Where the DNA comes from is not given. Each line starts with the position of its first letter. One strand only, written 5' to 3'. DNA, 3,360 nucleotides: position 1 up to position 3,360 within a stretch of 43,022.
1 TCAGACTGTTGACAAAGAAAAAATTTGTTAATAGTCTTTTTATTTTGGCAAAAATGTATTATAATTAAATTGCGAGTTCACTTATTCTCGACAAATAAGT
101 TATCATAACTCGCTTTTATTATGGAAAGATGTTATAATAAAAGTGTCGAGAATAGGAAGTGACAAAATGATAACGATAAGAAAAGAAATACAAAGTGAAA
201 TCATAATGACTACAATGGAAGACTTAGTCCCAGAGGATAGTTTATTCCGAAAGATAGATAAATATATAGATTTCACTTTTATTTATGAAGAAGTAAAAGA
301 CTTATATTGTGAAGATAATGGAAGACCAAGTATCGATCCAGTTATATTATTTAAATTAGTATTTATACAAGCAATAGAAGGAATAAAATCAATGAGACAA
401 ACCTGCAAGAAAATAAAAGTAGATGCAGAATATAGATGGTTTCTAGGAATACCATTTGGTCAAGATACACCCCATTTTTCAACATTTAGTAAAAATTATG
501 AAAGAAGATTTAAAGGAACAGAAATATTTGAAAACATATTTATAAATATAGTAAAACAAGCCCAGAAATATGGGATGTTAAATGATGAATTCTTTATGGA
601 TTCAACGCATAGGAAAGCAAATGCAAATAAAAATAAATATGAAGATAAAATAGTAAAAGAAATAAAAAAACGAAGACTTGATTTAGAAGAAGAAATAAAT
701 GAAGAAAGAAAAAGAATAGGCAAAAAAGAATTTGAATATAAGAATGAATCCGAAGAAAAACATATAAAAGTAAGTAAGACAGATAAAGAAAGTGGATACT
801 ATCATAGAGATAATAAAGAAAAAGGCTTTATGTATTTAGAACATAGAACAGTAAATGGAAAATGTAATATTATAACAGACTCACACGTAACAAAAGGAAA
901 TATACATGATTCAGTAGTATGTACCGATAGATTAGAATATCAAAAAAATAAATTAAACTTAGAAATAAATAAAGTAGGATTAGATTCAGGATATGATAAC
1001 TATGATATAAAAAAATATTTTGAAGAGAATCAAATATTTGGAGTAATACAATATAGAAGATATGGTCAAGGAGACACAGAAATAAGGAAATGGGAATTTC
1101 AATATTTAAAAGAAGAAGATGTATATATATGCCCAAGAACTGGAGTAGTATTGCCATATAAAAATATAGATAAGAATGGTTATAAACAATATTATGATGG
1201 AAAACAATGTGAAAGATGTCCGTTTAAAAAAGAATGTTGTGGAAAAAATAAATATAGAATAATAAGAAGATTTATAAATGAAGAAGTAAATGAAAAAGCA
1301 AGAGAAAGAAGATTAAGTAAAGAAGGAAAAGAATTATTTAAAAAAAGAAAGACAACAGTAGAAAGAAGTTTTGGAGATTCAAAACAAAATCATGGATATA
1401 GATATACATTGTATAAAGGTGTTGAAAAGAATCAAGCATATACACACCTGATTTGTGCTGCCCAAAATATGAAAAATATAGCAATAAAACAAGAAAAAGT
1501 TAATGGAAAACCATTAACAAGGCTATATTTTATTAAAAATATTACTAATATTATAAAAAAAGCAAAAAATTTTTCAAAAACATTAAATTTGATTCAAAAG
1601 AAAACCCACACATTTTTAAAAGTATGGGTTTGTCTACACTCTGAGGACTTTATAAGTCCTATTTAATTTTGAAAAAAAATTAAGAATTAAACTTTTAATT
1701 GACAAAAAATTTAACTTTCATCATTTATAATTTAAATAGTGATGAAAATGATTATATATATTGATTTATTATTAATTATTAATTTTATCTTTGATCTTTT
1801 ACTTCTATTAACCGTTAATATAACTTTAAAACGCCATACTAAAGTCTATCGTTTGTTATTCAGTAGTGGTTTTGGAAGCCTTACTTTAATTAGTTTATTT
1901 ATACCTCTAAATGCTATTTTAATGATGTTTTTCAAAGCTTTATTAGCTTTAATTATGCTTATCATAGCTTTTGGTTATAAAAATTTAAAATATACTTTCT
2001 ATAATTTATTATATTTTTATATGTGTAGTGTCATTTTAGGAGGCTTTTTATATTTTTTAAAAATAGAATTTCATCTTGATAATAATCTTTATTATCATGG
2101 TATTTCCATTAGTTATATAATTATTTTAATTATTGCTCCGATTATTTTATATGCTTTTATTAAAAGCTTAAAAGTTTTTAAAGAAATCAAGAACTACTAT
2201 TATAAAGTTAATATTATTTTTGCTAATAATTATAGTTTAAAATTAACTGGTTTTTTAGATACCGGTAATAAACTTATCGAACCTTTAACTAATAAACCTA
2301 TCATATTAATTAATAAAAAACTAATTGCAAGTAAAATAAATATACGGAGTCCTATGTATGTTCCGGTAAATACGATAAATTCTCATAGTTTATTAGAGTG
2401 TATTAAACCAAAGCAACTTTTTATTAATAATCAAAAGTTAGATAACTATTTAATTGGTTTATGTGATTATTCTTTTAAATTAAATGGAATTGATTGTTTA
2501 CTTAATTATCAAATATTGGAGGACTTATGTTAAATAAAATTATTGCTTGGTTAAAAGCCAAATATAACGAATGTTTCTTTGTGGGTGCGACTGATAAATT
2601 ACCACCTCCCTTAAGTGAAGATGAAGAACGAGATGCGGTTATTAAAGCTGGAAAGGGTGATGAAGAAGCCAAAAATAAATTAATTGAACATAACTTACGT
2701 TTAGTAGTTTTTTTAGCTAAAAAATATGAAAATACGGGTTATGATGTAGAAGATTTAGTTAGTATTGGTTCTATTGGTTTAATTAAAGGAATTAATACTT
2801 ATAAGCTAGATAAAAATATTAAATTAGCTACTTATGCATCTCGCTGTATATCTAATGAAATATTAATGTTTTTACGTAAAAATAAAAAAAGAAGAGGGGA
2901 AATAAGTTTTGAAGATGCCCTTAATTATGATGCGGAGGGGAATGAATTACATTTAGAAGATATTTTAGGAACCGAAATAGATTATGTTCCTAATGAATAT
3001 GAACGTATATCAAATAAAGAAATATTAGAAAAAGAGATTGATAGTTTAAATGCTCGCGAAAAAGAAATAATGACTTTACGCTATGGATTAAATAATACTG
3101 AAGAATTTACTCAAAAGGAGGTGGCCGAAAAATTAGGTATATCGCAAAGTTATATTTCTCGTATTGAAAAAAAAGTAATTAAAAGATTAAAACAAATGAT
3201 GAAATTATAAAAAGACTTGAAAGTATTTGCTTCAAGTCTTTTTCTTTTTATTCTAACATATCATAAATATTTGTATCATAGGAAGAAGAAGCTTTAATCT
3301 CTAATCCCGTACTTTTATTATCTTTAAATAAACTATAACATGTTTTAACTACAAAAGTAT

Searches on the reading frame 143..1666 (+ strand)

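Call 80: search_protein_families(library=pfam, proteins=[window:143-1666:+], max_evalue=0.0001)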
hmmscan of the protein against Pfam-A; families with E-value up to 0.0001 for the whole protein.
window:143-1666:+ (507 aa): 3 families
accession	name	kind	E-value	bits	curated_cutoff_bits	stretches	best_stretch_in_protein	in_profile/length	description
PF13751.12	DDE_Tnp_1_6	-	7.4e-22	78.4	25.1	1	330-446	2-124/125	Transposase DDE domain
PF05598.16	DUF772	-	9.8e-20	70.8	23.1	1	60-133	1-71/74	Transposase domain (DUF772)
PF01609.27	DDE_Tnp_1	-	8.6e-08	32.6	23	1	207-443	13-200/200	Transposase DDE domain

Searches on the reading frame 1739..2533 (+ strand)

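Call 80: search_protein_families(library=pfam, proteins=[window:1739-2533:+], max_evalue=0.0001)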
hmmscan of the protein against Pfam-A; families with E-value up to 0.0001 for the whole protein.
window:1739-2533:+ (264 aa): 1 family
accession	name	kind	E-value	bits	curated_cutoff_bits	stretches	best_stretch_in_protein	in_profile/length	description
PF03419.18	Peptidase_U4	-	4.8e-45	154.5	28.4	1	6-258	2-283/284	Sporulation factor SpoIIGA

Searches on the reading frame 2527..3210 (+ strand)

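Call 80: search_protein_families(library=pfam, proteins=[window:2527-3210:+], max_evalue=0.0001)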
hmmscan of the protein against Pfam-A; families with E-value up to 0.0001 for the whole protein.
window:2527-3210:+ (227 aa): 5 families
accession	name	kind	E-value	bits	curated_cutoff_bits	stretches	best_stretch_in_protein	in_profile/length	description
PF04542.20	Sigma70_r2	-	4.7e-17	62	24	1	52-121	1-70/71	Sigma-70 region 2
PF04545.22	Sigma70_r4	-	5.9e-16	58.2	24.1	1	171-223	2-50/50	Sigma-70, region 4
PF01381.28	HTH_3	-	1.1e-07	32.2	23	1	194-216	10-32/55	Helix-turn-helix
PF08281.18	Sigma70_r4_2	-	4.8e-05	23.4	25.7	0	165-208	2-41/54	Sigma-70, region 4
PF12844.13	HTH_19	-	5.8e-05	23.4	30.2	0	194-217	13-36/64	Helix-turn-helix domain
